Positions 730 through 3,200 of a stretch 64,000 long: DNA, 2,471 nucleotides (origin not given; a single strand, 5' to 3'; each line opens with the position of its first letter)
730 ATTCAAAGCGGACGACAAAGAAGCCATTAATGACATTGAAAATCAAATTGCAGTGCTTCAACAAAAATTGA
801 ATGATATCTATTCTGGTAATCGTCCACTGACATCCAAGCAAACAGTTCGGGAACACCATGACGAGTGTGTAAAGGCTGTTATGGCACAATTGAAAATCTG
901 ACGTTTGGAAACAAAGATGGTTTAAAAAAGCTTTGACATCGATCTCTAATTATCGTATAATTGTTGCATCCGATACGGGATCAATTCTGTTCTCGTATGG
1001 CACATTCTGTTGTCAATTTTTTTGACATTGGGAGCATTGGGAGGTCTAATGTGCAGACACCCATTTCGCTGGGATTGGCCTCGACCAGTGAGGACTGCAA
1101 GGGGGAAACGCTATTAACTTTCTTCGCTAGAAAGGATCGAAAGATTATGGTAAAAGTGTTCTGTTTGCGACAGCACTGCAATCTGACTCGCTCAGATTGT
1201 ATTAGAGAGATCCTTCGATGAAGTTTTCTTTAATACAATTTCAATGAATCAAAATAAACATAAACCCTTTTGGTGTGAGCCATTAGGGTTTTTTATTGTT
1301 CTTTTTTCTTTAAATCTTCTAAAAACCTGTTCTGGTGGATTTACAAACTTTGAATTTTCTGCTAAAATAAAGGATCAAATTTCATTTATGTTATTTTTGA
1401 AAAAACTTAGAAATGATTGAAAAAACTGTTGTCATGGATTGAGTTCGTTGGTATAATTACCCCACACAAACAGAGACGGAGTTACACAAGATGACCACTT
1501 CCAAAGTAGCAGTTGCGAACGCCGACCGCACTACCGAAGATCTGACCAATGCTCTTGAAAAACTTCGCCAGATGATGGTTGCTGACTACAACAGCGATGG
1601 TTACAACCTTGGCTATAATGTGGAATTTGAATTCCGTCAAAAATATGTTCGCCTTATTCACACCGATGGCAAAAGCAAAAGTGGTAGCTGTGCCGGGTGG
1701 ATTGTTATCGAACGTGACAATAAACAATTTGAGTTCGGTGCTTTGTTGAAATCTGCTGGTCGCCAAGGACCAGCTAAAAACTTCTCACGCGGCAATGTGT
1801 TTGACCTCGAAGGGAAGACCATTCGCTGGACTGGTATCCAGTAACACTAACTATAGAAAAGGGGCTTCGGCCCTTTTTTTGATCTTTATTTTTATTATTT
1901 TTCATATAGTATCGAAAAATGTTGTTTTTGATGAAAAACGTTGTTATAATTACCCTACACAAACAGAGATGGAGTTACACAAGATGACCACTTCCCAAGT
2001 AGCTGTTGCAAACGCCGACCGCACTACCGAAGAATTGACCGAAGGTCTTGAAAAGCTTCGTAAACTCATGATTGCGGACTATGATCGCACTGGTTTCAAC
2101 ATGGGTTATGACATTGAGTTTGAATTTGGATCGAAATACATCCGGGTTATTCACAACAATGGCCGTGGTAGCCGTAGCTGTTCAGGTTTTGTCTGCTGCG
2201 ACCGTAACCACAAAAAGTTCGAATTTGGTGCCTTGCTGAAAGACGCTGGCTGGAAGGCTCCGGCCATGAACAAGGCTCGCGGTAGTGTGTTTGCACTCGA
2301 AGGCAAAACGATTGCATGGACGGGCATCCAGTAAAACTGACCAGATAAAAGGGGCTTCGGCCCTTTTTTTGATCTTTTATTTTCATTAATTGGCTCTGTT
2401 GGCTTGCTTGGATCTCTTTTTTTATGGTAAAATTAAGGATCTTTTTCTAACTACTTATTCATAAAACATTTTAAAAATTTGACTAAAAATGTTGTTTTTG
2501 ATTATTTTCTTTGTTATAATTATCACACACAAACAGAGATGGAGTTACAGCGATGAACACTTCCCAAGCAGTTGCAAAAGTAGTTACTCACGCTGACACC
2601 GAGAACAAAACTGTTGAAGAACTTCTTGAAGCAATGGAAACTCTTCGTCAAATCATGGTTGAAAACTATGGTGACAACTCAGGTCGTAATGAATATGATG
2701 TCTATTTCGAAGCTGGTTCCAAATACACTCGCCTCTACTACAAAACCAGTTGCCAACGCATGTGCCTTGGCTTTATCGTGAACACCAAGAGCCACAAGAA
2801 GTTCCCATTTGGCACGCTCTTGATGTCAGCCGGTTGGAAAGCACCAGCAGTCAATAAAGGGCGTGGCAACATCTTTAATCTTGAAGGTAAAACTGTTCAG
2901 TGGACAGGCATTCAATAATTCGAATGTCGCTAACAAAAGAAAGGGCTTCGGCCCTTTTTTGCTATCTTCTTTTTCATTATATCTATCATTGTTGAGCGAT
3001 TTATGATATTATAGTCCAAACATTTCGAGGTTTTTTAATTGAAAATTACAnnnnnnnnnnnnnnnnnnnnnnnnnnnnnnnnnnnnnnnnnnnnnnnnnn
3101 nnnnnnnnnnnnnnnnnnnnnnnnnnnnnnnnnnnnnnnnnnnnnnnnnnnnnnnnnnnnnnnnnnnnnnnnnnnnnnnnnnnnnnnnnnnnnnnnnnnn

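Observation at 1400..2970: Tandem triplication of a complete promoter-leader-gene-terminator cassette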

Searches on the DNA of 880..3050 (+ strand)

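Call 3: search_dna_similar(query=window:1300-3050:+, collection=phages, mode=distant, max_rows=30)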
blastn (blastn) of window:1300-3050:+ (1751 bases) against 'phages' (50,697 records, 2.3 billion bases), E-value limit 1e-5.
No match.

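Call 70: search_rna_families(source=window, start=880, end=3000, threshold=evalue, max_evalue=5)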
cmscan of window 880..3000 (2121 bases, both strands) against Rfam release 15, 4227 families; matches with E-value up to 5: 3.
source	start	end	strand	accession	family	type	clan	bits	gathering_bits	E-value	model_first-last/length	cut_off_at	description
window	2487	2537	+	RF04332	Plastid-rpoB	Cis-reg;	-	20.1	45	1.6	1-49/49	no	Plastid-rpoB 5UTR RNA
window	2914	2996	-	RF02488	GlsR25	Gene; snRNA; snoRNA; HACA-box;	-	17.4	100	2.9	1-146/146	no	Small nucleolar RNA GlsR25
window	2597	2694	+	RF02003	group-II-D1D4-4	Intron;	CL00102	13.7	49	4.5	1-138/138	no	Group II catalytic intron D1-D4-4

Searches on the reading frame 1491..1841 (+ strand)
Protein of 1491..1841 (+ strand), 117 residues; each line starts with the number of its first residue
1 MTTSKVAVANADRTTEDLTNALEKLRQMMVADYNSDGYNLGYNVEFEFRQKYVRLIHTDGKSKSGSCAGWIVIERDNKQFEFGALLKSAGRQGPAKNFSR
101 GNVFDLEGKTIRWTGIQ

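Call 5: search_protein_families(library=pfam, proteins=[window:1491-1841:+], max_evalue=1)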
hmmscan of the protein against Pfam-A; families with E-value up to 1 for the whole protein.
window:1491-1841:+ (117 aa): 1 family
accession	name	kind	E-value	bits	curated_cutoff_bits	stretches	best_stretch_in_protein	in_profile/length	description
PF11061.14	Tsr0524-like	-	0.16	12.3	25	1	12-47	12-48/61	Cytochrome b6f, subunit Tsr0524-like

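Call 6: search_protein_families(library=phrogs, proteins=[window:1491-1841:+], max_evalue=1)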
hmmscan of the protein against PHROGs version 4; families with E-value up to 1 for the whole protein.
window:1491-1841:+ (117 aa): 3 families
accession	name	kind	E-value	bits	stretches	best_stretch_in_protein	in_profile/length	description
phrog_5014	-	unknown function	0.00042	21.5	1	14-111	3-100/110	-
phrog_3274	-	unknown function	0.12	14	1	9-97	6-88/113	-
phrog_637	-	connector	0.19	12.6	1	9-43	24-57/156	head-tail adaptor Ad3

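Call 58: search_protein_families(library=ncbifam, proteins=[window:1491-1841:+], max_evalue=0.1)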
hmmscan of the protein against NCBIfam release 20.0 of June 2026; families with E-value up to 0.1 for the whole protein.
window:1491-1841:+ (117 aa): 0 families

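Call 91: search_protein_families(library=padloc, proteins=[window:1491-1841:+], max_evalue=0.01)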
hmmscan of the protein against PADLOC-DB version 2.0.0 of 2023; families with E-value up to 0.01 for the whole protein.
window:1491-1841:+ (117 aa): 0 families
